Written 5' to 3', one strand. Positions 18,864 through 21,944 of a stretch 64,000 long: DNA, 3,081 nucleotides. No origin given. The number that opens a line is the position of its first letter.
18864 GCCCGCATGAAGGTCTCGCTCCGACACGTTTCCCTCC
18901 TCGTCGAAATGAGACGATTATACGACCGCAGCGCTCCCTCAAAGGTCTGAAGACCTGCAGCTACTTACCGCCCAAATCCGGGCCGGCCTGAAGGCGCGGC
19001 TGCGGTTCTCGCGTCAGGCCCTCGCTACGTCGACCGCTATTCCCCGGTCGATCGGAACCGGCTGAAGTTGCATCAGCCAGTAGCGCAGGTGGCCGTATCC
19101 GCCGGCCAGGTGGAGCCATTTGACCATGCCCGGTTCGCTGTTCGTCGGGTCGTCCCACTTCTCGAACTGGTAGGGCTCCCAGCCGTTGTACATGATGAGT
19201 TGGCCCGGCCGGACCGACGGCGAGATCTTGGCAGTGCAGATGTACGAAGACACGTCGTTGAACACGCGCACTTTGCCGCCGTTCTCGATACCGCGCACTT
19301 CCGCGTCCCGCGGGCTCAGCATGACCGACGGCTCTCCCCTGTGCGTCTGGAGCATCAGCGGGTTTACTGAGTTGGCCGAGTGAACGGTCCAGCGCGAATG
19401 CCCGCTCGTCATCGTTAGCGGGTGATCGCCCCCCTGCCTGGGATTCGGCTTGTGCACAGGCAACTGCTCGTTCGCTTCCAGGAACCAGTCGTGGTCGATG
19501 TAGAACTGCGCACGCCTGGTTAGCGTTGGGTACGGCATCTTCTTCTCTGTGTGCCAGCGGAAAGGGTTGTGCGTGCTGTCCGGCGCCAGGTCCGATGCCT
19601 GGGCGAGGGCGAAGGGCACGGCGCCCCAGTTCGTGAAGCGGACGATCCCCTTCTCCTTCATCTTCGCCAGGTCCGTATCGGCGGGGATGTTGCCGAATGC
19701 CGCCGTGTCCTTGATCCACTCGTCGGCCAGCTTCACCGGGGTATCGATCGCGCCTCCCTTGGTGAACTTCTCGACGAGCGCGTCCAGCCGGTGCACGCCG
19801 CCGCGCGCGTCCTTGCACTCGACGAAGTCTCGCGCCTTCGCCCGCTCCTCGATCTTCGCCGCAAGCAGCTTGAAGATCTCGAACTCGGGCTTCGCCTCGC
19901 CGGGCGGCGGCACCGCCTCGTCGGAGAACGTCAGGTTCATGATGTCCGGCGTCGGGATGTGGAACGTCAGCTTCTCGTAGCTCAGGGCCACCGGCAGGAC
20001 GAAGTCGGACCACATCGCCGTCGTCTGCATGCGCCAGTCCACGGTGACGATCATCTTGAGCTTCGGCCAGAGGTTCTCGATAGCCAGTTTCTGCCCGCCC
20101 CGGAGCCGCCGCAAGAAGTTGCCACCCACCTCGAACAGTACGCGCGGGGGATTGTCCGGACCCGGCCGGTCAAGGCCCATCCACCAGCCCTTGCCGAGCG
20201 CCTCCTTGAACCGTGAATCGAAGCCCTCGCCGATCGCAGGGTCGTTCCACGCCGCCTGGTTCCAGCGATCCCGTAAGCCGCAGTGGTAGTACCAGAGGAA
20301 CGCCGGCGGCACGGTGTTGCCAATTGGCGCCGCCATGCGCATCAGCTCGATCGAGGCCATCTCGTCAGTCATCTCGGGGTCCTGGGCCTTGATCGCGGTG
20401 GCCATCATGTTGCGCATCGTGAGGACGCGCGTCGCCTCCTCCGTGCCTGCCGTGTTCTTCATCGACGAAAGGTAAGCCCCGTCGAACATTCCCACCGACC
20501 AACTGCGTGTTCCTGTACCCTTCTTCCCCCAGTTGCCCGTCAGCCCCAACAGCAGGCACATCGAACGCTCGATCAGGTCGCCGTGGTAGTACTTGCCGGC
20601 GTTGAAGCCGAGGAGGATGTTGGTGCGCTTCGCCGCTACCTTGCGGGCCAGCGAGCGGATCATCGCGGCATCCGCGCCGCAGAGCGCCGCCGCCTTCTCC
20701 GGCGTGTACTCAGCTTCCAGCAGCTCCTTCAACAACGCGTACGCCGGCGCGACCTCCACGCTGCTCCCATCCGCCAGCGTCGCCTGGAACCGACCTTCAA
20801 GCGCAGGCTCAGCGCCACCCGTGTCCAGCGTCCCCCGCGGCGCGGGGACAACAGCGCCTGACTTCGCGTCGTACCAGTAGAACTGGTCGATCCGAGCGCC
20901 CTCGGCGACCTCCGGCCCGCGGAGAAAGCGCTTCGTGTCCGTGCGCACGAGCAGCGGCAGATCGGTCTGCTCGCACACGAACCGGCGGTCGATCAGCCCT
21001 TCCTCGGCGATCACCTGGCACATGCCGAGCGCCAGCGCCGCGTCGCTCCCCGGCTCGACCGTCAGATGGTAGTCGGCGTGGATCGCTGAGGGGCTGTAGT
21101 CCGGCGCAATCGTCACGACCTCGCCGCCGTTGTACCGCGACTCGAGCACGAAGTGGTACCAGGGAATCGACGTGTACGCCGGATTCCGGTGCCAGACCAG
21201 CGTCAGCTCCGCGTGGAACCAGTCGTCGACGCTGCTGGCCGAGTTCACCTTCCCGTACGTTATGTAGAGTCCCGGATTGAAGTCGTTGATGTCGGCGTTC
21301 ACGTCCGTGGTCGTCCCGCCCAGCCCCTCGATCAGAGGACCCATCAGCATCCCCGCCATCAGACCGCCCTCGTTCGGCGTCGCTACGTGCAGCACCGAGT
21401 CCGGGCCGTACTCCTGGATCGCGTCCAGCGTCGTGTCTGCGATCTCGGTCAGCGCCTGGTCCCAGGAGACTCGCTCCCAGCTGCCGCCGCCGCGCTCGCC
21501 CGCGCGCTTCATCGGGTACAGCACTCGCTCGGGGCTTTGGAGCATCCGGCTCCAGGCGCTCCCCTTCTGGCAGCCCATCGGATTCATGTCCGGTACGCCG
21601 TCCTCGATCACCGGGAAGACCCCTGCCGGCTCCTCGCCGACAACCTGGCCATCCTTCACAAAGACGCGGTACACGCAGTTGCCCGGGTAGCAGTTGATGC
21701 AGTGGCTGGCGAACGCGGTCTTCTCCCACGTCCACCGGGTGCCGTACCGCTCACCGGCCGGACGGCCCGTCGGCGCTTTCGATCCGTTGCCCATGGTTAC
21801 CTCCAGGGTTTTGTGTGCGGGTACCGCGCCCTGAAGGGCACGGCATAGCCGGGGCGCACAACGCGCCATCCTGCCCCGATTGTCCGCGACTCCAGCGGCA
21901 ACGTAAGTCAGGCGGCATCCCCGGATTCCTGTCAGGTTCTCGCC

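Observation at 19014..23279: Orphan cytoplasmic NarG-like molybdoenzyme (no beta/gamma partner, no Tat signal) adjacent to arsR-arsM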

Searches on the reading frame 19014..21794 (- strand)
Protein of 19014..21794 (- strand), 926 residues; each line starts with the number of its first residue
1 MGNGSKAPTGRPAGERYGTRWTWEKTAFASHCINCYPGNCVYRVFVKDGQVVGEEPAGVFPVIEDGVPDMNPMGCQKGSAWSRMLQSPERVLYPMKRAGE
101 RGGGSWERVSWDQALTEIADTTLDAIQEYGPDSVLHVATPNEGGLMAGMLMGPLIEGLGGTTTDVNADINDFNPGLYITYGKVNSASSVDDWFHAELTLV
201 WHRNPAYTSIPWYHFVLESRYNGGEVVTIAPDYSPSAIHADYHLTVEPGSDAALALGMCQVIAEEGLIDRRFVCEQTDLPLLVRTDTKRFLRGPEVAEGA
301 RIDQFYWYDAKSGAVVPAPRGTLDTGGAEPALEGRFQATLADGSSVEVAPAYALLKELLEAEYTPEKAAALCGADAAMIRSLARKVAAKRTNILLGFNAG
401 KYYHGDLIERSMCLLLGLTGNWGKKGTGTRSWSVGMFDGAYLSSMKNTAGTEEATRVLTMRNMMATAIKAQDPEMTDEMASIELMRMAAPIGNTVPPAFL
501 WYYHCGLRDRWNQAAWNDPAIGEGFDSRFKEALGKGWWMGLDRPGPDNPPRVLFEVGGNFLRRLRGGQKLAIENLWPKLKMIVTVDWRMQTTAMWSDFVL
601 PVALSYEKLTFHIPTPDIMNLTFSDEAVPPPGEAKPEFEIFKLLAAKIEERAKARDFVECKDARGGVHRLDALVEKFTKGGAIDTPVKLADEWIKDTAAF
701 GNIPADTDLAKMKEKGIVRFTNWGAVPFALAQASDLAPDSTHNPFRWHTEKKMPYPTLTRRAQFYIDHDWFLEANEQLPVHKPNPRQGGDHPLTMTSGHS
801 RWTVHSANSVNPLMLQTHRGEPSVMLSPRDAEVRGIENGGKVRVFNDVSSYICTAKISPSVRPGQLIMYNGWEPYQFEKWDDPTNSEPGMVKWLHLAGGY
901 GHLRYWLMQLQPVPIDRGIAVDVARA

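Call 7: search_protein_families(library=pfam, proteins=[window:19014-21794:-], max_evalue=0.01)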
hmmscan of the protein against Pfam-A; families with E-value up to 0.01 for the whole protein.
window:19014-21794:- (926 aa): 2 families
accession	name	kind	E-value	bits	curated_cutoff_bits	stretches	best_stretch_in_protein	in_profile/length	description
PF00384.28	Molybdopterin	-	2.7e-33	115.9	24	1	90-646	1-352/353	Molybdopterin oxidoreductase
PF01568.27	Molydop_binding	-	2.4e-15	57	26.8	1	793-874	1-82/110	Molydopterin dinucleotide binding domain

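Call 8: search_protein_families(library=ncbifam, proteins=[window:19014-21794:-], max_evalue=0.01)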
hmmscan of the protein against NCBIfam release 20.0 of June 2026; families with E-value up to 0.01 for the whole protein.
window:19014-21794:- (926 aa): 23 families
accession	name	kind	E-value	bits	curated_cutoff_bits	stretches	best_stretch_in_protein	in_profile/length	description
TIGR03479.1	DMSO_red_II_alp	subfamily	6.5e-258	858.4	984.75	1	17-923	48-912/913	molybdopterin-dependent oxidoreductase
NF042978.1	EthbenzDh_ebdA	equivalog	4.9e-241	802.4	2000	1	4-926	55-977/977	ethylbenzene dehydrogenase subunit alpha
TIGR01580.1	narG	equivalog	3.1e-63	213.9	1084.15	4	100-286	151-343/1235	nitrate reductase subunit alpha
TIGR02166.1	dmsA_ynfE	subfamily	1.5e-59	201.9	777.7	3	24-273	42-295/794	DMSO/selenate family reductase complex A subunit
TIGR01591.1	Fdh-alpha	equivalog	6.4e-43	146.8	666.25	4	32-277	3-238/672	formate dehydrogenase subunit alpha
NF011566.1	PRK14990.1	exception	4.7e-39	134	1600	3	24-273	56-315/814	dimethylsulfoxide reductase subunit A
NF041885.1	selenate_YnfE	exception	2.1e-37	128.4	1675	3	24-273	46-302/805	selenate/tellurate reductase subunit YnfE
NF041884.1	selenate_YnfF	exception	5.8e-37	127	1650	3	22-273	41-295/798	selenate/tellurate reductase subunit YnfF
TIGR00509.1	bisC_fam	subfamily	8.7e-34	116.8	1017.55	4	787-872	621-708/772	molybdopterin guanine dinucleotide-containing S/N-oxide reductase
NF012032.0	PRK15488.1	equivalog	7.2e-32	110.2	694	3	74-137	82-145/759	thiosulfate reductase PhsA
NF011682.0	PRK15102.1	equivalog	9.8e-26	90.1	909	3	361-429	329-397/829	trimethylamine-N-oxide reductase TorA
TIGR02164.1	torA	equivalog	2.1e-23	82.4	1465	3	361-429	325-393/824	trimethylamine-N-oxide reductase TorA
NF047855.1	AssmNtatRedNasC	equivalog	3.1e-18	65.4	1100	1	215-278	201-264/708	assimilatory nitrate reductase catalytic subunit NasC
TIGR01553.1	formate-DH-alph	equivalog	2.1e-16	58.9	814.2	1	75-287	91-314/1009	formate dehydrogenase-N subunit alpha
NF011567.1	PRK14991.1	equivalog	2.4e-16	58.7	1750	2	73-120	139-186/1022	tetrathionate reductase subunit TtrA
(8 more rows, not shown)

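Call 11: search_solved_structures(query=window:19014-21794:-, show_alignments=2)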
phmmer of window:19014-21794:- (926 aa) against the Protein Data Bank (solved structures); distinct sequences matched with E-value up to 0.001: 52.
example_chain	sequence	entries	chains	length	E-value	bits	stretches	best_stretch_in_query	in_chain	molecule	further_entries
2ivf_A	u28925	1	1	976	5.8e-226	755.8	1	4-925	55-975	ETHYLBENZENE DEHYDROGENASE ALPHA-SUBUNIT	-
4ydd_A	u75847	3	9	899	7.5e-135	454.2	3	17-322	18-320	DMSO reductase family type II enzyme, molybdopterin subunit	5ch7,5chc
5e7o_A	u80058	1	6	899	2.2e-134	452.7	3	17-322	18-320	DMSO reductase family type II enzyme, molybdopterin subunit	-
1r27_A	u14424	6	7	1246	6.4e-53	183.1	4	79-286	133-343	Respiratory nitrate reductase 1 alpha chain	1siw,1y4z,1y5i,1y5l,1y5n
1q16_A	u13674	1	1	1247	6.4e-53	183.1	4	79-286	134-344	Respiratory nitrate reductase 1 alpha chain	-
3egw_A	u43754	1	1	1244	7.1e-53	182.9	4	79-286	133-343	Respiratory nitrate reductase 1 alpha chain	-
3ir7_A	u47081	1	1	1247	1.2e-52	182.2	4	79-286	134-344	Respiratory nitrate reductase 1 alpha chain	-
3ir6_A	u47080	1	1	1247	1.3e-51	178.7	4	79-286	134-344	Respiratory nitrate reductase 1 alpha chain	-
3ir5_A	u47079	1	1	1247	3.2e-51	177.5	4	79-286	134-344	Respiratory nitrate reductase 1 alpha chain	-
7b04_B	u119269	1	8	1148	5.2e-30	107.2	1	158-441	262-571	Nitrite oxidoreductase subunit A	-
9vap_A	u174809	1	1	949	3.4e-26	94.6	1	31-274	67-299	Formate dehydrogenase molybdopterin-binding subunit FdhA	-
1eu1_A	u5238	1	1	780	1.2e-23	86.2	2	787-882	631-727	DIMETHYL SULFOXIDE REDUCTASE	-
9t1s_L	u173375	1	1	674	2.5e-22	81.8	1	32-277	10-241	formate dehydrogenase (coenzyme F420)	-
1aa6_A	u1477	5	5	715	4.7e-22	80.9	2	90-278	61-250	FORMATE DEHYDROGENASE H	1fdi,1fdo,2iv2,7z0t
1dms_A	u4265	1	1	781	1.5e-21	79.2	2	552-687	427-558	DMSO REDUCTASE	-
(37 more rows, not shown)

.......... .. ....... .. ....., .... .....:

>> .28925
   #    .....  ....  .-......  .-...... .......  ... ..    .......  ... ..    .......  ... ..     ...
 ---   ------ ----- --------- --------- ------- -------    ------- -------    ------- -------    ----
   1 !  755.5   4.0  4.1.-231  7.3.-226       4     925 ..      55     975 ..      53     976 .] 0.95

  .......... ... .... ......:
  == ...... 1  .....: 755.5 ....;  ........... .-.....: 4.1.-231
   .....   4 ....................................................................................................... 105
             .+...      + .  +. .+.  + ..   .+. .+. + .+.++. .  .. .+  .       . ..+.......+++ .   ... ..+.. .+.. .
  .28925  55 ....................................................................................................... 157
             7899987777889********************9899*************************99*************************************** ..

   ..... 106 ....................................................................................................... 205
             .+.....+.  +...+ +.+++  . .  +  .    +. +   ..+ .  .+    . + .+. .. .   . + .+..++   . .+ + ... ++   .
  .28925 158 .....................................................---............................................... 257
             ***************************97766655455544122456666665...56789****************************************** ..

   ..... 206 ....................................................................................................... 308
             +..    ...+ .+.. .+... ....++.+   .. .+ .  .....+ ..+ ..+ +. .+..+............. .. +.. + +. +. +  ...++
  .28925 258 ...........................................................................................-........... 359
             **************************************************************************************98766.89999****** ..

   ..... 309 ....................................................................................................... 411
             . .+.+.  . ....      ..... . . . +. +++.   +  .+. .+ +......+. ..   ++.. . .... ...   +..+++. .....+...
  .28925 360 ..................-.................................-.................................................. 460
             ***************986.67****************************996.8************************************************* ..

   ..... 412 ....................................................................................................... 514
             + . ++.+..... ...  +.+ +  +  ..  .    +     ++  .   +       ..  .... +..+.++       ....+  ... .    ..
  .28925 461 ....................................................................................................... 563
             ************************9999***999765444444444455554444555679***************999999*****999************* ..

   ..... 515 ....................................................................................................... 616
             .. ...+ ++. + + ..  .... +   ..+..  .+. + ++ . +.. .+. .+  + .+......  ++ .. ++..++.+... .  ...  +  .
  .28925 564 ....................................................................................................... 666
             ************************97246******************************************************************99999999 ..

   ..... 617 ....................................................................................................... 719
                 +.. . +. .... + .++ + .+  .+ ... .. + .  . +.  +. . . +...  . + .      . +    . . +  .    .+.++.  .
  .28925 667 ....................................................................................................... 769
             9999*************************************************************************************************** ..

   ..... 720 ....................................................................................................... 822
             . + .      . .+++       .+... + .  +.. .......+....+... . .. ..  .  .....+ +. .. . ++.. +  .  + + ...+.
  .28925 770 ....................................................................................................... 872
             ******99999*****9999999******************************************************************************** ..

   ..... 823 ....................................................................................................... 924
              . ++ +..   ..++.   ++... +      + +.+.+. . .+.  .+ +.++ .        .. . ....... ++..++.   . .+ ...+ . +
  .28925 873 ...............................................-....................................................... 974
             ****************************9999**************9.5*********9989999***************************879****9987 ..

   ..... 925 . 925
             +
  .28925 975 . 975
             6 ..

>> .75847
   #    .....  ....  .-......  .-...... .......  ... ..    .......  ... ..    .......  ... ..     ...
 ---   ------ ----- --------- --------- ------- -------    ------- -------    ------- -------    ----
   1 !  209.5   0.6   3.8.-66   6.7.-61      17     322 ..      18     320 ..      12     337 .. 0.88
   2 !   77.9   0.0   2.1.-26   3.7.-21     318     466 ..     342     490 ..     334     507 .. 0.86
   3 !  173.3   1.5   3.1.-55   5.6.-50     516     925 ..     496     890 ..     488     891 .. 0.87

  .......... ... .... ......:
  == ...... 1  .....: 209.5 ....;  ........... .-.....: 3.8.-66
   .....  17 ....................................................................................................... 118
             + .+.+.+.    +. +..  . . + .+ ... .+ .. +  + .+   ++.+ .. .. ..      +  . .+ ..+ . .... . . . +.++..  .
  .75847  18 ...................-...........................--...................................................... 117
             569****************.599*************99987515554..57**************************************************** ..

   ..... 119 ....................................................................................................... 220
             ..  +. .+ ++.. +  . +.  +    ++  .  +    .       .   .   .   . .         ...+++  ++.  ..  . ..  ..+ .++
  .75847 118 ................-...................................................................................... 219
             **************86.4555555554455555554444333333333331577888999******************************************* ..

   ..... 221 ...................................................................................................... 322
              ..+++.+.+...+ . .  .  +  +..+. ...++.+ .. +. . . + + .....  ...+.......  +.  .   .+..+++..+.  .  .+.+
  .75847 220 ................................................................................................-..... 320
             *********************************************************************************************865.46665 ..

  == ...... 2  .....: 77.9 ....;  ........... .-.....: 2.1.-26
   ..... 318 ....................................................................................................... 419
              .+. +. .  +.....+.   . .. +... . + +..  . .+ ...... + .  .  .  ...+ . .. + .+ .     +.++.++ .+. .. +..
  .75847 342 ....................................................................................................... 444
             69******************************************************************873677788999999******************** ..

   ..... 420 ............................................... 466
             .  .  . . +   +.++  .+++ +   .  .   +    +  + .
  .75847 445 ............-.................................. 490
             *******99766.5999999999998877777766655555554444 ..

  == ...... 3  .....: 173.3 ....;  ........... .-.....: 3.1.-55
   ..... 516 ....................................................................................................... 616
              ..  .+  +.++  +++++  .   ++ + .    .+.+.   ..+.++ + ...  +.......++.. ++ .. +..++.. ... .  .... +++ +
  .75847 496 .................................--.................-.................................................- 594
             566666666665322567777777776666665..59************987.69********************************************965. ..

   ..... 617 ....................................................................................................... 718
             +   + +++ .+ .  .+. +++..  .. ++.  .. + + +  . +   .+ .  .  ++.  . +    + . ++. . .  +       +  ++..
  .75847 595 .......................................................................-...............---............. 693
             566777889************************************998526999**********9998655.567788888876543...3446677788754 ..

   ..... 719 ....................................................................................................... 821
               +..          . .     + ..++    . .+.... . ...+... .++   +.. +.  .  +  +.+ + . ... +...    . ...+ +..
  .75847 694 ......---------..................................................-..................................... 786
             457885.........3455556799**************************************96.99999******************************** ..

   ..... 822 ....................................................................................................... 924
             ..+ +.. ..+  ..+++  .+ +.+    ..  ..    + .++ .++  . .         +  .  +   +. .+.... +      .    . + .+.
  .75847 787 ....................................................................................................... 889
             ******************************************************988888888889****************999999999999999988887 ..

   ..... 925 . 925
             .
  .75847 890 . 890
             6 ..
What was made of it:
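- Checked: The protein begins where mature EbdA begins (EbdA residue 55; calls 8, 11).
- PDB sequence search: EbdA 756 bits, PcrA 454, NarG 183 (call 11).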

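Call 12: find_homologous_proteins(query=window:19014-21794:-)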
Query window:19014-21794:- (926 aa): 2760 proteins with E <= 0.001 among 8000 candidates; the best 120 are listed.
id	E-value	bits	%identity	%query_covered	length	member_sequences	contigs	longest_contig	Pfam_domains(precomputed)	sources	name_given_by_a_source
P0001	0.0e+0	1975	89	100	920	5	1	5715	PF00384.28,PF01568.28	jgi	jgi:DMSO reductase family type II enzyme molybdopterin subunit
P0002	0.0e+0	1939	87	100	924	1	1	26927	PF00384.28,PF01568.28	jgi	jgi:DMSO reductase family type II enzyme molybdopterin subunit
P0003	0.0e+0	1853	83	100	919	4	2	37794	PF00384.28,PF01568.28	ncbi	-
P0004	0.0e+0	1830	83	98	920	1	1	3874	PF00384.28,PF01568.28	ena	-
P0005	0.0e+0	1775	81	98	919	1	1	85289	PF00384.28,PF01568.28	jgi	-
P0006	0.0e+0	1747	79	100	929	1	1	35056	PF00384.28,PF01568.28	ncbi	-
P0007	0.0e+0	1742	78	100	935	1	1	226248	PF00384.28,PF01568.28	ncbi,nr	ncbi:MAG: molybdopterin-dependent oxidoreductase [Dehalococcoidia bacterium]|nr:molybdopterin-depend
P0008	0.0e+0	1731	79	99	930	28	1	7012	PF00384.28,PF01568.28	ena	-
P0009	0.0e+0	1717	77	99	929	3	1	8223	PF00384.28,PF01568.28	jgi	jgi:DMSO reductase family type II enzyme molybdopterin subunit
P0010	0.0e+0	1714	77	100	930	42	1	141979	PF00384.28,PF01568.28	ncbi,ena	-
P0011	0.0e+0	1662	81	93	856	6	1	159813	PF00384.28,PF01568.28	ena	-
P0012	0.0e+0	1614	74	98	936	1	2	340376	PF00384.28,PF01568.28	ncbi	-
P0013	0.0e+0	1610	73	100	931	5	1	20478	PF00384.28,PF01568.28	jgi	-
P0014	0.0e+0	1608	72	98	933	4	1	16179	PF00384.28,PF01568.28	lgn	-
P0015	0.0e+0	1607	73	98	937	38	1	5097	PF00384.28,PF01568.28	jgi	jgi:DMSO reductase family type II enzyme molybdopterin subunit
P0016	0.0e+0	1595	72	99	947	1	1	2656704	PF00384.28,PF01568.28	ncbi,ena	-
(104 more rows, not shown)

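Call 13: find_encoding_contigs(protein=window:19014-21794:-, flank=10000, max_places=4)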
Protein window:19014-21794:- (926 aa): no gene with exactly this product is on record in the collection.
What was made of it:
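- Tried and rejected: It found nothing (call 13).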
